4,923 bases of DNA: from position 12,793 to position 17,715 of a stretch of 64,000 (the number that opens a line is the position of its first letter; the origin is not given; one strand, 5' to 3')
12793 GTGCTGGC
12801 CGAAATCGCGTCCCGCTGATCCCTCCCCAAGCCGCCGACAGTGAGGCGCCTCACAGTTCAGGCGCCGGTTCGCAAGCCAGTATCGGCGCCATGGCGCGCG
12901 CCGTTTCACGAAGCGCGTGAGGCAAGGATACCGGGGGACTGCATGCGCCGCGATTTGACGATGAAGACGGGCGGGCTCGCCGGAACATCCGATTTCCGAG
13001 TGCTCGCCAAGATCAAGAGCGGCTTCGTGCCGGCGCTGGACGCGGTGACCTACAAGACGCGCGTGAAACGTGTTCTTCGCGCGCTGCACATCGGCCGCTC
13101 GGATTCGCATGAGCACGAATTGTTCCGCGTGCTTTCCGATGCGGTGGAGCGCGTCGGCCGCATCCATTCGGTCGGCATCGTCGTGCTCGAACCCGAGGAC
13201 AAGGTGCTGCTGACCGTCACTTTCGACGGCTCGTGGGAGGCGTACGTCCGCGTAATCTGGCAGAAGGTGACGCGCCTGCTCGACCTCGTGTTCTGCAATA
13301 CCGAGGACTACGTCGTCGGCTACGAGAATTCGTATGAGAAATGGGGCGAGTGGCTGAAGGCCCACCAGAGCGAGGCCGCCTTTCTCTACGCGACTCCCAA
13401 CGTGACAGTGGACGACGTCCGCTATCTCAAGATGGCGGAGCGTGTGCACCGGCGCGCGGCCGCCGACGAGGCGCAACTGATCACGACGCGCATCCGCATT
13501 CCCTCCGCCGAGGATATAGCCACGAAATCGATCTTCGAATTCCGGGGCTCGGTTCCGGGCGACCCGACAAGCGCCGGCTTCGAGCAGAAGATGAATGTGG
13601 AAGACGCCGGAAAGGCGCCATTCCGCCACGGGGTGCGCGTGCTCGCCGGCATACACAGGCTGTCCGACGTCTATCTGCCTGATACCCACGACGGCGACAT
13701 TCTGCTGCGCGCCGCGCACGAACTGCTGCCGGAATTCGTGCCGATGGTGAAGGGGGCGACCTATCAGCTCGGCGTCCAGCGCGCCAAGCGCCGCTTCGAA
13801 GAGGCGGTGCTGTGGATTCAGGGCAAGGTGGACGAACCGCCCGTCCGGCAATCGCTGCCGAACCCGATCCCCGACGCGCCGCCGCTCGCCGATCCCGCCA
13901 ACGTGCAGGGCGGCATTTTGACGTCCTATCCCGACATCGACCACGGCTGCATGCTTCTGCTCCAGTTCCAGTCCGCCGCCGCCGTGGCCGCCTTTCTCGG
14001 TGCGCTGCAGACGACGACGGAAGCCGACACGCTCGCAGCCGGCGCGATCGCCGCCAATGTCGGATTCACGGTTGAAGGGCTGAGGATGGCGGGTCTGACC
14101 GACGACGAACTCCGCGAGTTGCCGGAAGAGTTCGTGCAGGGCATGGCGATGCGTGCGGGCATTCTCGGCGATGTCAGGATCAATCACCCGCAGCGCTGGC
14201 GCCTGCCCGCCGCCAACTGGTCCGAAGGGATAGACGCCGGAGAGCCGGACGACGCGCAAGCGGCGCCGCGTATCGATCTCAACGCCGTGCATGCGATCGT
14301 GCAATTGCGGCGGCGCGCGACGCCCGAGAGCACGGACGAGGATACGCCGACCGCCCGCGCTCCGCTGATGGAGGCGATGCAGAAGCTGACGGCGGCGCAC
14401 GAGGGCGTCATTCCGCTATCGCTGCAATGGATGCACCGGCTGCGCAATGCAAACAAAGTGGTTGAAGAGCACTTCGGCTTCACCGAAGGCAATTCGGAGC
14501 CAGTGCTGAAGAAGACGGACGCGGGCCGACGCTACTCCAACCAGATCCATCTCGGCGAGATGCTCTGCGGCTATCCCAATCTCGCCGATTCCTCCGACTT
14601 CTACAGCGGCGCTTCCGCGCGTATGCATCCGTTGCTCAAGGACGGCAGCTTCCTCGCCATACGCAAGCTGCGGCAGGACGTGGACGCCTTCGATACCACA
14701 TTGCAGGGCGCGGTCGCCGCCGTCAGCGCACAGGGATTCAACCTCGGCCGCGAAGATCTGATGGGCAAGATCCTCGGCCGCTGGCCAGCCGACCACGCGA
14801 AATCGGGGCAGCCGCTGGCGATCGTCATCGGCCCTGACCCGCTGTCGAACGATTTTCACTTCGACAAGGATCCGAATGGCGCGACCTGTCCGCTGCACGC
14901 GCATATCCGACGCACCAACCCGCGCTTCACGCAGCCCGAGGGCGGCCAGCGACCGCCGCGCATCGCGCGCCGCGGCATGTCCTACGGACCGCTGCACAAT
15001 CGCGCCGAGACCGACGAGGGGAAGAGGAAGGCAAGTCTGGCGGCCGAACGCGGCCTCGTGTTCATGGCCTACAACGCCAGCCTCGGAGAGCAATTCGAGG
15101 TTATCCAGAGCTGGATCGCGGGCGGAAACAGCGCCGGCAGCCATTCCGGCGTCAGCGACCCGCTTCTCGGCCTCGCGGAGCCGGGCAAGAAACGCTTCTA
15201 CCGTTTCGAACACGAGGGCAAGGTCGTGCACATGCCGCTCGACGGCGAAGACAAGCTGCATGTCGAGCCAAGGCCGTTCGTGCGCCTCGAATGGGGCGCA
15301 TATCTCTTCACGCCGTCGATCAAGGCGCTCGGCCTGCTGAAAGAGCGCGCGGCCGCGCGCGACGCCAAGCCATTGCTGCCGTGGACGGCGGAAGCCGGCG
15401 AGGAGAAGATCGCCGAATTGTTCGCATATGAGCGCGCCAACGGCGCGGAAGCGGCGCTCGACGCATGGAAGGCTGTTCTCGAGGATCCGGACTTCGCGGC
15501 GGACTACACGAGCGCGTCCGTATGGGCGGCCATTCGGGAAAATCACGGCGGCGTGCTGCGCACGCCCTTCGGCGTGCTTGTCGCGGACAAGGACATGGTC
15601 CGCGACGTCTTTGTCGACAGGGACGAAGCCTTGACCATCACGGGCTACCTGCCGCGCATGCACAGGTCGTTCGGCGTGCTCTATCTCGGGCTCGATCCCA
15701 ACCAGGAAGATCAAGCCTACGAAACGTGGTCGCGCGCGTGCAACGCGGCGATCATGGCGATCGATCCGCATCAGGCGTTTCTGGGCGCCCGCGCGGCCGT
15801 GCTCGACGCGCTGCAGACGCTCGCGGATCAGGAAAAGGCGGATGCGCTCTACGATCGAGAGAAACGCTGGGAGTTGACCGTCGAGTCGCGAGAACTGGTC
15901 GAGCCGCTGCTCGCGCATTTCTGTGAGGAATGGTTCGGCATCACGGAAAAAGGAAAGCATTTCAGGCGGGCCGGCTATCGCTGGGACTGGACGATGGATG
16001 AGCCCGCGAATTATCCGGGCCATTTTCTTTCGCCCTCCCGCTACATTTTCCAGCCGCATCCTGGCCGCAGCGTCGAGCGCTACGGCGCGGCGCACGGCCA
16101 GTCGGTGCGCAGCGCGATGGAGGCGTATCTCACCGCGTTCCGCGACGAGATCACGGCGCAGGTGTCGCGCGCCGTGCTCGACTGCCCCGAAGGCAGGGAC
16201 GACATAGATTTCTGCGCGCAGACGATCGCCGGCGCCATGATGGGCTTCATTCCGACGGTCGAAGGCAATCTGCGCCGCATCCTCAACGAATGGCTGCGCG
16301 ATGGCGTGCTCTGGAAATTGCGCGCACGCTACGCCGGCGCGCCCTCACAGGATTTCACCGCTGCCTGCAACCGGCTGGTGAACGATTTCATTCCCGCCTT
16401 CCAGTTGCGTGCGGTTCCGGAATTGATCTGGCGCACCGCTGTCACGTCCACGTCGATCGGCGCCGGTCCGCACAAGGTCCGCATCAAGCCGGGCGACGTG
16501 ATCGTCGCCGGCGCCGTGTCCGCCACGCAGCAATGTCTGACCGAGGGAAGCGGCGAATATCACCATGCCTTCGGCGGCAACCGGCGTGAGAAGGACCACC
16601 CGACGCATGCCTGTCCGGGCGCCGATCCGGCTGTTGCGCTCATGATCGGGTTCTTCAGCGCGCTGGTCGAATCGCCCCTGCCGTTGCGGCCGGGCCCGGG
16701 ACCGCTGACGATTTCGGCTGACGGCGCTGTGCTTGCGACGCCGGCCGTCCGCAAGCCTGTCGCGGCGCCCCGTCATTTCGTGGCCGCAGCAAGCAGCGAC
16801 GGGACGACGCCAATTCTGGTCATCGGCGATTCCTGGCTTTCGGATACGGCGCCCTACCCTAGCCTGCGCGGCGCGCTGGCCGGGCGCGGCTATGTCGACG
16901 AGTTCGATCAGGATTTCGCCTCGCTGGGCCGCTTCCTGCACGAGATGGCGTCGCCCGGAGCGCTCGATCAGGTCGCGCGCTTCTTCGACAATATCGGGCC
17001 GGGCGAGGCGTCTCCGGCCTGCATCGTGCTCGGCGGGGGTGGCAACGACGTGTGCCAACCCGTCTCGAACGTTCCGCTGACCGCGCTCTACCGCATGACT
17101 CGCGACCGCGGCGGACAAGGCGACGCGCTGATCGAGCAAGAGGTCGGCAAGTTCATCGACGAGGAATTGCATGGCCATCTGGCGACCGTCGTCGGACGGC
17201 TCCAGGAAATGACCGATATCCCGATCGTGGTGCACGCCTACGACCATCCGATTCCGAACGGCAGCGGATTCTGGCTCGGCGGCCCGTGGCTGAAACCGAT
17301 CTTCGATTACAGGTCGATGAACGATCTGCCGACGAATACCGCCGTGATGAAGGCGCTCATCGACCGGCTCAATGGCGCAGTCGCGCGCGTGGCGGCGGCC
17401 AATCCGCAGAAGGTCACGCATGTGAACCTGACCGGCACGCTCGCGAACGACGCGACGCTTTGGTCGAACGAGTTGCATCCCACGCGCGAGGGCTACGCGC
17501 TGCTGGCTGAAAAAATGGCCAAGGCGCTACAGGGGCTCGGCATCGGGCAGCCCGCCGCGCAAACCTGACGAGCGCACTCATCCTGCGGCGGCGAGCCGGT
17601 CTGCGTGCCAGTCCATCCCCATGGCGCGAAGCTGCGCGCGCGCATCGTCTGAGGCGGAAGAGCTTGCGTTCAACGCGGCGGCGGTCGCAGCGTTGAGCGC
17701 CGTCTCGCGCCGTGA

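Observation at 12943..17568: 1541-aa single-polypeptide fusion of an unknown module, a DyP heme peroxidase, a P450-like module and an SGNH lipase/esterase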

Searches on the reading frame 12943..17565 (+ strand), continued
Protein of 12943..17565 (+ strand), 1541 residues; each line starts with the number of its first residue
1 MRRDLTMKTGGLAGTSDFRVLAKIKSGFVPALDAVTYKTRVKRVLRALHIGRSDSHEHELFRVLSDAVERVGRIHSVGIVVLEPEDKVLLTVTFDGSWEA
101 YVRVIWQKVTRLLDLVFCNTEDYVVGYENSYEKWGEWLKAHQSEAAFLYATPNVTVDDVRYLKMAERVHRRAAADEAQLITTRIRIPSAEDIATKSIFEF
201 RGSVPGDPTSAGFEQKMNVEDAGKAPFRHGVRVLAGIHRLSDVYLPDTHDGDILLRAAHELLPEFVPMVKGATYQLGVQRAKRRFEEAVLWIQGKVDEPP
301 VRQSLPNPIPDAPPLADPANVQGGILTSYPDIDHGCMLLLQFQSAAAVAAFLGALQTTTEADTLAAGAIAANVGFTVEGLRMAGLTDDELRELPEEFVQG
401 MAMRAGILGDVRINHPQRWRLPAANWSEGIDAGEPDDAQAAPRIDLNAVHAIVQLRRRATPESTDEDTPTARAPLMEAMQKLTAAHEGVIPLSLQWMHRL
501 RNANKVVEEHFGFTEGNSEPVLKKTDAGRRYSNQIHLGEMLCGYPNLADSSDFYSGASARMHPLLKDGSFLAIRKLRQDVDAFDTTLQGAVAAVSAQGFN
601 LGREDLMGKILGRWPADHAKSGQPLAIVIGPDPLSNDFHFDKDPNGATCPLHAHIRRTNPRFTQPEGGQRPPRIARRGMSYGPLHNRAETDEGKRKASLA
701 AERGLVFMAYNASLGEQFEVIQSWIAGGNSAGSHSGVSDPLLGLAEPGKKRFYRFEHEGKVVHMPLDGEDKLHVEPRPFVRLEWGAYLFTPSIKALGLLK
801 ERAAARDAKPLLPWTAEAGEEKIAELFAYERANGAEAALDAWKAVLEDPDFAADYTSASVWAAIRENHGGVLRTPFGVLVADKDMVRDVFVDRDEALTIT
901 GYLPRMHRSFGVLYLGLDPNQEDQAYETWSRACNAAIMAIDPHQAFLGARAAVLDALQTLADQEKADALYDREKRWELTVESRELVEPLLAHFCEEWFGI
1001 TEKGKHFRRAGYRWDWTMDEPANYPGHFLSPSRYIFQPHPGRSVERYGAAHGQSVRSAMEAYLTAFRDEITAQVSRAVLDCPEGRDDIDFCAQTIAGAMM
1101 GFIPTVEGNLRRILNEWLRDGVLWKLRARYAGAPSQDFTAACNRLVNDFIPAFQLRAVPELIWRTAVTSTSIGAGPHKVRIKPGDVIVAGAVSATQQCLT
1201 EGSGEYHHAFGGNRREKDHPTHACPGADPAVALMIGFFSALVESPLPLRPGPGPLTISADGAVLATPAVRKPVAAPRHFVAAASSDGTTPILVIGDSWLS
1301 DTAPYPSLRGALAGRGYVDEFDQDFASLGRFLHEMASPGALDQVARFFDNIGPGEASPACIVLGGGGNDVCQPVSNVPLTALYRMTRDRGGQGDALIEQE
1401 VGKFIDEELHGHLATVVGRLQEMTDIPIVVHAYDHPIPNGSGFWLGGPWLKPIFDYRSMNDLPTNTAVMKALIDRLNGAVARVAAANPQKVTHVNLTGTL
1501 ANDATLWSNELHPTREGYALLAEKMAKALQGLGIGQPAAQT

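Call 23: find_encoding_contigs(protein=P0069, flank=7000, max_places=1)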
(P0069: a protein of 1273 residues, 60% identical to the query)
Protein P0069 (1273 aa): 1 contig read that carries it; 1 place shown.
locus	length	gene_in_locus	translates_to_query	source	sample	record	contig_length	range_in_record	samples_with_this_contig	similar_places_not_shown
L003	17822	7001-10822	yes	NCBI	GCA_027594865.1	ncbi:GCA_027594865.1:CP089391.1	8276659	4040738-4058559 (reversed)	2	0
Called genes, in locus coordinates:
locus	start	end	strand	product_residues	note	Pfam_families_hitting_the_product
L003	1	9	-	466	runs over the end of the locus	PF03797:Autotransporter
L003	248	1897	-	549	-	PF00501:AMP-binding, PF13193:AMP-binding_C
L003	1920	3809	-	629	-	PF04290:DctQ, PF06808:DctM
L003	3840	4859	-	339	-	PF03480:DctP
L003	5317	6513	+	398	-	PF01321:Creatinase_N, PF00557:Peptidase_M24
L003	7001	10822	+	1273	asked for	PF20628:Dyp_perox_C (faint)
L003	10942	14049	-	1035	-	PF00211:Guanylate_cyc, PF13191:AAA_16, PF07719:TPR_2 (faint), PF13424:TPR_12 (faint), PF17874:TPR_MalT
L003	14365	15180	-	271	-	-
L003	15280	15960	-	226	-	-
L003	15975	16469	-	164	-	PF01220:DHquinase_II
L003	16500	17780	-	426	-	PF06808:DctM, PF03600:CitMHS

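Call 24: find_encoding_contigs(protein=P0042, flank=7000, max_places=1)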
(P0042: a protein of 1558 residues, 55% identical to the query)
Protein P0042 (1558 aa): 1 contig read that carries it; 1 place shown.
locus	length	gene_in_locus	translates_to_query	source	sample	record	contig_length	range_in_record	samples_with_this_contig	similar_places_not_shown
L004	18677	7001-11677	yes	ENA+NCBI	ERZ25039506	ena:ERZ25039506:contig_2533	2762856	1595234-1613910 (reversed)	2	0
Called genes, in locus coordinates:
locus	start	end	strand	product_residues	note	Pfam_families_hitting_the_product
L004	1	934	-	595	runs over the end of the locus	PF01011:PQQ, PF13360:PQQ_2 (weak), PF13570:Beta-prop_ACSF4 (faint), PF13360:PQQ_2 (weak)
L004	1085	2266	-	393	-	PF01734:Patatin, PF12536:DUF3734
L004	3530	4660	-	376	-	PF12852:Cupin_6, PF00165:HTH_AraC (faint), PF12833:HTH_18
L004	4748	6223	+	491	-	PF07732:Cu-oxidase_3, PF00394:Cu-oxidase, PF07731:Cu-oxidase_2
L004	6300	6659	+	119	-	PF02627:CMD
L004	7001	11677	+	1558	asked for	PF20628:Dyp_perox_C (weak)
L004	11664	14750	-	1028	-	PF00211:Guanylate_cyc, PF13191:AAA_16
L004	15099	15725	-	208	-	PF06439:3keto-disac_hyd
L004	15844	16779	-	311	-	PF00903:Glyoxalase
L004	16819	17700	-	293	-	-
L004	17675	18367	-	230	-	PF03737:RraA-like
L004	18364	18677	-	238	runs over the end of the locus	PF02585:PIG-L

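Call 25: find_encoding_contigs(protein=P0110, flank=7000, max_places=1)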
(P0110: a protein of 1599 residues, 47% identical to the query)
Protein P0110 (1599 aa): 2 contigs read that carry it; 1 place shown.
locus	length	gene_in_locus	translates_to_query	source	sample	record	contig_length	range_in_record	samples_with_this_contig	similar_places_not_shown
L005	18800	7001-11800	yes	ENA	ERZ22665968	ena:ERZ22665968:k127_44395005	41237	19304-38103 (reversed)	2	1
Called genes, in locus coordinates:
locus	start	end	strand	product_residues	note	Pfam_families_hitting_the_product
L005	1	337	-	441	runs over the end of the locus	PF13676:TIR_2 (weak)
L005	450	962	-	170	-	PF02566:OsmC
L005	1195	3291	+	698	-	-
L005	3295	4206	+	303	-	PF00561:Abhydrolase_1, PF12146:Hydrolase_4, PF12697:Abhydrolase_6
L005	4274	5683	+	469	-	PF07690:MFS_1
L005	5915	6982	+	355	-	PF08281:Sigma70_r4_2 (weak), PF00196:GerE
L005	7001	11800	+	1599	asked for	PF20628:Dyp_perox_C (faint)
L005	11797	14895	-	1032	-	-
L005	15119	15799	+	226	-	-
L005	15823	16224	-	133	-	PF00903:Glyoxalase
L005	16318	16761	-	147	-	-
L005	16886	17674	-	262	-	PF23441:SDR, PF00106:adh_short, PF01370:Epimerase (weak), PF08659:KR, PF13561:adh_short_C2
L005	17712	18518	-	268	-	PF00106:adh_short, PF08659:KR (weak), PF13561:adh_short_C2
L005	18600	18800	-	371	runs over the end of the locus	PF02771:Acyl-CoA_dh_N, PF02770:Acyl-CoA_dh_M, PF00441:Acyl-CoA_dh_1, PF08028:Acyl-CoA_dh_2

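Call 26: find_encoding_contigs(protein=P0006, flank=7000, max_places=1)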
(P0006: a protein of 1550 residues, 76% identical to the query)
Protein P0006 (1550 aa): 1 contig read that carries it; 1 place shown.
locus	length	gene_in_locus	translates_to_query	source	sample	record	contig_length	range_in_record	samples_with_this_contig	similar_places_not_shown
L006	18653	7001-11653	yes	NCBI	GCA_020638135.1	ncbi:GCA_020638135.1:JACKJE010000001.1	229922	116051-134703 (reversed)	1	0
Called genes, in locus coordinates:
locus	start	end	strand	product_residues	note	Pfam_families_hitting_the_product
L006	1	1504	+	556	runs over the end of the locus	PF03460:NIR_SIR_ferr, PF01077:NIR_SIR, PF03460:NIR_SIR_ferr, PF01077:NIR_SIR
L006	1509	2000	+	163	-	PF06073:DUF934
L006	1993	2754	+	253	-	PF01507:PAPS_reduct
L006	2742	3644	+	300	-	PF01507:PAPS_reduct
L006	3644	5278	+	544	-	PF00009:GTP_EFTU, PF01926:MMR_HSR1 (faint), PF03144:GTP_EFTU_D2 (faint), PF22594:GTP-eEF1A_C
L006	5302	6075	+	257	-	PF01925:TauE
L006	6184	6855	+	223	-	PF00027:cNMP_binding, PF13545:HTH_Crp_2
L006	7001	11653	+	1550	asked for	PF20628:Dyp_perox_C (weak), PF13472:Lipase_GDSL_2 (weak)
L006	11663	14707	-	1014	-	PF00211:Guanylate_cyc, PF13191:AAA_16, PF07719:TPR_2 (faint), PF13424:TPR_12 (weak), PF17874:TPR_MalT (weak)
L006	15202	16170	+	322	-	PF13727:CoA_binding_3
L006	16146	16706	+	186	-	PF02397:Bac_transf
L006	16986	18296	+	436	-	PF02706:Wzz (weak)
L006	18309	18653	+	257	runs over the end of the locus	PF13440:Polysacc_synt_3 (weak)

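Call 36: search_protein_families(library=padloc, proteins=[window:12943-17565:+], max_evalue=0.01)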
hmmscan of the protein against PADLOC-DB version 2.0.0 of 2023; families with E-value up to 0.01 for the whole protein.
window:12943-17565:+ (1541 aa): 0 families

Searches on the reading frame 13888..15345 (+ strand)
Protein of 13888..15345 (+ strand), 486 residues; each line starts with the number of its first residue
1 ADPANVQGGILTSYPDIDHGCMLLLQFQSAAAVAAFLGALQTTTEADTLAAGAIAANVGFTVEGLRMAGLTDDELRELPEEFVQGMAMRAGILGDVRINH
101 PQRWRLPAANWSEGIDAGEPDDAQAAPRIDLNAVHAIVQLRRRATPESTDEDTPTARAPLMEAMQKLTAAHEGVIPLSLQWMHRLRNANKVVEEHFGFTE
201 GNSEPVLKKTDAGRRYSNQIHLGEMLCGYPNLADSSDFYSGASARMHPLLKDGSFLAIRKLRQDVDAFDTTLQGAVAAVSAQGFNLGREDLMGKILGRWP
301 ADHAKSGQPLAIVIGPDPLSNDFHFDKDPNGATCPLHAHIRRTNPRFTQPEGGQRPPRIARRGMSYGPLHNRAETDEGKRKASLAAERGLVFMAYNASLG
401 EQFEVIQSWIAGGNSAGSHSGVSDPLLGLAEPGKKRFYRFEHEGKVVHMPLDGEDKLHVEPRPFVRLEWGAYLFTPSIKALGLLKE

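Call 9: search_protein_families(library=pfam, proteins=[window:13888-15345:+], max_evalue=10)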
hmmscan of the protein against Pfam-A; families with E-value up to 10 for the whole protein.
window:13888-15345:+ (486 aa): 2 families
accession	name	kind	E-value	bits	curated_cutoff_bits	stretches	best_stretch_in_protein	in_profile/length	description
PF20628.3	Dyp_perox_C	-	3.3e-07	30.6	20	1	250-412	34-139/166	Dyp-type peroxidase, C-terminal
PF21105.3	DyP_N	-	0.027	15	27.5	1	50-104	63-113/163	DyP dimeric alpha+beta barrel domain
